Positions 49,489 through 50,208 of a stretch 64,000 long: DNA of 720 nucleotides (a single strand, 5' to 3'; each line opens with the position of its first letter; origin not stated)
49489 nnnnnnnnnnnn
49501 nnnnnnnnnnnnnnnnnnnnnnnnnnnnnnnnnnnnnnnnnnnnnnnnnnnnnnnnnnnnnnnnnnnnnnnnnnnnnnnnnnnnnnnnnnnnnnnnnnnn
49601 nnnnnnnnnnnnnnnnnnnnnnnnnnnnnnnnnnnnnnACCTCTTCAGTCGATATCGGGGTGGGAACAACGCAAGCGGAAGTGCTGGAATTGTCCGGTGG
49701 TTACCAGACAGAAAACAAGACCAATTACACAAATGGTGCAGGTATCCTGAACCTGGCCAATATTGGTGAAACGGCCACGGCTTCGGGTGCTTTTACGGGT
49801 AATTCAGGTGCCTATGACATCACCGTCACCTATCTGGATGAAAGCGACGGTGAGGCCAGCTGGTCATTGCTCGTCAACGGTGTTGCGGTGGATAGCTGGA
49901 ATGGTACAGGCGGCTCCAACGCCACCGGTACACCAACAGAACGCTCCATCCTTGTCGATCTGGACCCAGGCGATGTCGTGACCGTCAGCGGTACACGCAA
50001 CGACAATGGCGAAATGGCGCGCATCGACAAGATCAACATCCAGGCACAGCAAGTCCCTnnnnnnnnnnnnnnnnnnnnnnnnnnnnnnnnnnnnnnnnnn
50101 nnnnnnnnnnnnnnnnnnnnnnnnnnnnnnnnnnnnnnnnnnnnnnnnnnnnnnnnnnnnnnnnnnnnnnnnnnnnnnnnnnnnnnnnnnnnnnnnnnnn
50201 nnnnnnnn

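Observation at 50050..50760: SASA/DUF303-type SGNH carbohydrate O-acetylesterase domain fused to the C-terminus of giant gene 2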

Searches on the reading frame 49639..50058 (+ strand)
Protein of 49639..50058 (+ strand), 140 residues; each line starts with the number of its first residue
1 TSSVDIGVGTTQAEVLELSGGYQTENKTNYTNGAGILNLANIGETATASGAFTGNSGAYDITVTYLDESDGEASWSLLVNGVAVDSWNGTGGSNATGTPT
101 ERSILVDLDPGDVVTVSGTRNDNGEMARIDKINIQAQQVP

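Call 49: search_solved_structures(query=A3, max_evalue=1)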
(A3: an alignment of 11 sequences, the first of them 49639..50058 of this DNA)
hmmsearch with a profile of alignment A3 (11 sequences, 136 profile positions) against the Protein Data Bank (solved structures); distinct sequences matched with E-value up to 1: 37.
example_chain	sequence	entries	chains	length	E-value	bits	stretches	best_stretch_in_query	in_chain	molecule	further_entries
5x7o_A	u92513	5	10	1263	3.1e-05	27.2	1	30-133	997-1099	Glycoside hydrolase family 31 alpha-glucosidase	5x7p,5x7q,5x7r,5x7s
7ay3_A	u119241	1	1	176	0.0034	20.6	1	41-132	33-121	Endo-1,4-beta-xylanase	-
1ux7_A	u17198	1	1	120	0.0063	19.7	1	9-131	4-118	ENDO-1,4-BETA-XYLANASE D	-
3wnl_A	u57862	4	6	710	0.0085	19.2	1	9-132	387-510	Cycloisomaltooligosaccharide glucanotransferase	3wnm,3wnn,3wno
3wnk_A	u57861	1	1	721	0.009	19.2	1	9-132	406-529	Cycloisomaltooligosaccharide glucanotransferase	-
1w0n_A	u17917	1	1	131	0.0094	19.1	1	8-131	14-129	ENDO-1,4-BETA-XYLANASE D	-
3wnp_A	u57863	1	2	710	0.02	18.1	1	9-132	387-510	Cycloisomaltooligosaccharide glucanotransferase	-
5a6q_A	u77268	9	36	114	0.021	18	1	57-93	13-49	FUCOSE-BINDING LECTIN PA-IIL | LECB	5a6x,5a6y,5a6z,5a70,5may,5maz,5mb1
1our_A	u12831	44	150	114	0.032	17.4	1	57-97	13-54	hypothetical protein LecB | PSEUDOMONAS AERUGINOSA LECTIN II | FUCOSE-BINDING LECTIN PA-IIL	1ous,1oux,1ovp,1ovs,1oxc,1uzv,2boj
1gzt_A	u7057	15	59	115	0.034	17.3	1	57-93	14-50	FUCOSE-SPECIFIC LECTIN | PSEUDOMONAS AERUGINOSA LECTIN II | FUCOSE-BINDING LECTIN PA-IIL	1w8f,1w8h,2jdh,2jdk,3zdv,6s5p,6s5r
2jdp_A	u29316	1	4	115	0.043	17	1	57-93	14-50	FUCOSE-BINDING LECTIN PA-IIL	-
2jdm_A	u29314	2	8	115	0.048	16.8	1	57-97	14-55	FUCOSE-BINDING LECTIN PA-IIL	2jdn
7dvf_A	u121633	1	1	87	0.077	16.1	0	89-118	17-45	reDPBB_sym2 protein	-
8j3y_A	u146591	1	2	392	0.084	16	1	52-112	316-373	Putative polysaccharide-binding protein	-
8j3x_A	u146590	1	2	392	0.084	16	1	52-112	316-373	Putative polysaccharide-binding protein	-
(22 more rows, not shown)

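Call 53: predict_structure(alignment_id=A3)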
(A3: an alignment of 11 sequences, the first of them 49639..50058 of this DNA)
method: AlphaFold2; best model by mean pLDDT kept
length: 140 residues; sequences in the alignment: 11
mean_pLDDT: 87.6   pTM: 0.83
mean pLDDT of the five models: 87.6, 79.8, 78.6, 72.0, 66.8
residues with pLDDT >= 90: 84; 70-90: 40; 50-70: 15; < 50: 1
segments of 3 or more residues with pLDDT < 50: none
pLDDT, mean of each block of 10 residues (from residue 1): 85 94 89 88 90 96 84 89 90 65 95 93 81 86
secondary structure, 60 per line:
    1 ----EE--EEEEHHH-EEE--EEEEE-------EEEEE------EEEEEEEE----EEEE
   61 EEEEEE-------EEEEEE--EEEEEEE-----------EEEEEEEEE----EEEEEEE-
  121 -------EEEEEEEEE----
elements in order: E9-12 E17-19 E22-26 E34-38 E45-52 E57-66 E74-79 E82-88 E100-108 E113-119 E128-136

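Call 56: fold_search(model_id=the predicted structure, library=pdb)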
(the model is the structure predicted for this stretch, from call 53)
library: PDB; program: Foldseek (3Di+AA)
matches with E <= 10: 1933; with E <= 0.001: 153
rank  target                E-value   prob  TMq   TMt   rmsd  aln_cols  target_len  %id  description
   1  7bys_A                1.6e-07  1.00  0.63  0.24   4.0       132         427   18  Crystal structure of exo-beta-1,3-galactanase from Phanerochaete chrysosporium Pc1,3Gal43A apo form (released 2020-11-04)
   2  7byv_A                2.4e-07  1.00  0.63  0.24   4.3       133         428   16  Crystal structure of exo-beta-1,3-galactanase from Phanerochaete chrysosporium Pc1,3Gal43A E208Q with beta-1,3-galacto (released 2020-11-04)
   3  3wnk                  3.1e-07  1.00  0.65  0.15   3.6       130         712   18  Crystal Structure of Bacillus circulans T-3040 cycloisomaltooligosaccharide glucanotransferase (released 2014-02-05)
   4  8j3x_A                3.4e-07  1.00  0.70  0.28   3.2       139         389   16  Crystal structure of CBM6E from Saccharophagus degradans (released 2024-04-24)
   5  8j3x_B                4.0e-07  1.00  0.68  0.27   3.2       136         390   17  Crystal structure of CBM6E from Saccharophagus degradans (released 2024-04-24)
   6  7byx_A                5.2e-07  1.00  0.64  0.24   4.4       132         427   15  Crystal structure of exo-beta-1,3-galactanase from Phanerochaete chrysosporium Pc1,3Gal43A E208A with beta-1,3-galacto (released 2020-11-04)
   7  7ehg_C                6.4e-07  1.00  0.66  0.68   4.2       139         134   18  Crystal Structure of MiXBM (released 2022-03-30)
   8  2w47_A                7.5e-07  1.00  0.70  0.72   3.6       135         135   18  Clostridium thermocellum CBM35 in complex with delta-4,5- anhydrogalacturonic acid (released 2009-01-27)
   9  2w1w_A                8.3e-07  1.00  0.65  0.70   3.8       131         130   18  Native structure of a family 35 carbohydrate binding module from Clostridium thermocellum (released 2009-01-20)
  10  3wnp_A                1.1e-06  1.00  0.65  0.15   3.7       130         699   18  D308A, F268V, D469Y, A513V, and Y515S quintuple mutant of Bacillus circulans T-3040 cycloisomaltooligosaccharide gluca (released 2014-02-05)
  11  4qaw_H                1.2e-06  1.00  0.59  0.19   5.0       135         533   20  Structure of modular Xyn30D from Paenibacillus barcinonensis (released 2014-10-08)
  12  8j3y_A                1.3e-06  1.00  0.66  0.26   3.4       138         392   19  Crystal structure of CBM6E E168Q in complex with oligosaccharides (released 2024-04-24)
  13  5x7g                  1.3e-06  1.00  0.59  0.14   4.4       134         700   17  Crystal Structure of Paenibacillus sp. 598K cycloisomaltooligosaccharide glucanotransferase (released 2017-04-26)
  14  2w1w_B                1.3e-06  1.00  0.66  0.69   4.0       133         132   17  Native structure of a family 35 carbohydrate binding module from Clostridium thermocellum (released 2009-01-20)
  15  3wno_A                1.3e-06  1.00  0.62  0.15   4.1       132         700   17  D308A mutant of Bacillus circulans T-3040 cycloisomaltooligosaccharide glucanotransferase complexed with cycloisomalto (released 2014-02-05)
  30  1ux7_A                5.2e-06  1.00  0.63  0.72   3.7       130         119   21  Carbohydrate-Binding Module CBM36 in complex with calcium and xylotriose (released 2004-10-27)
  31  5x7o_A                5.4e-06  1.00  0.69  0.09   4.0       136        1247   24  Crystal structure of Paenibacillus sp. 598K alpha-1,6-glucosyltransferase (released 2017-07-26)
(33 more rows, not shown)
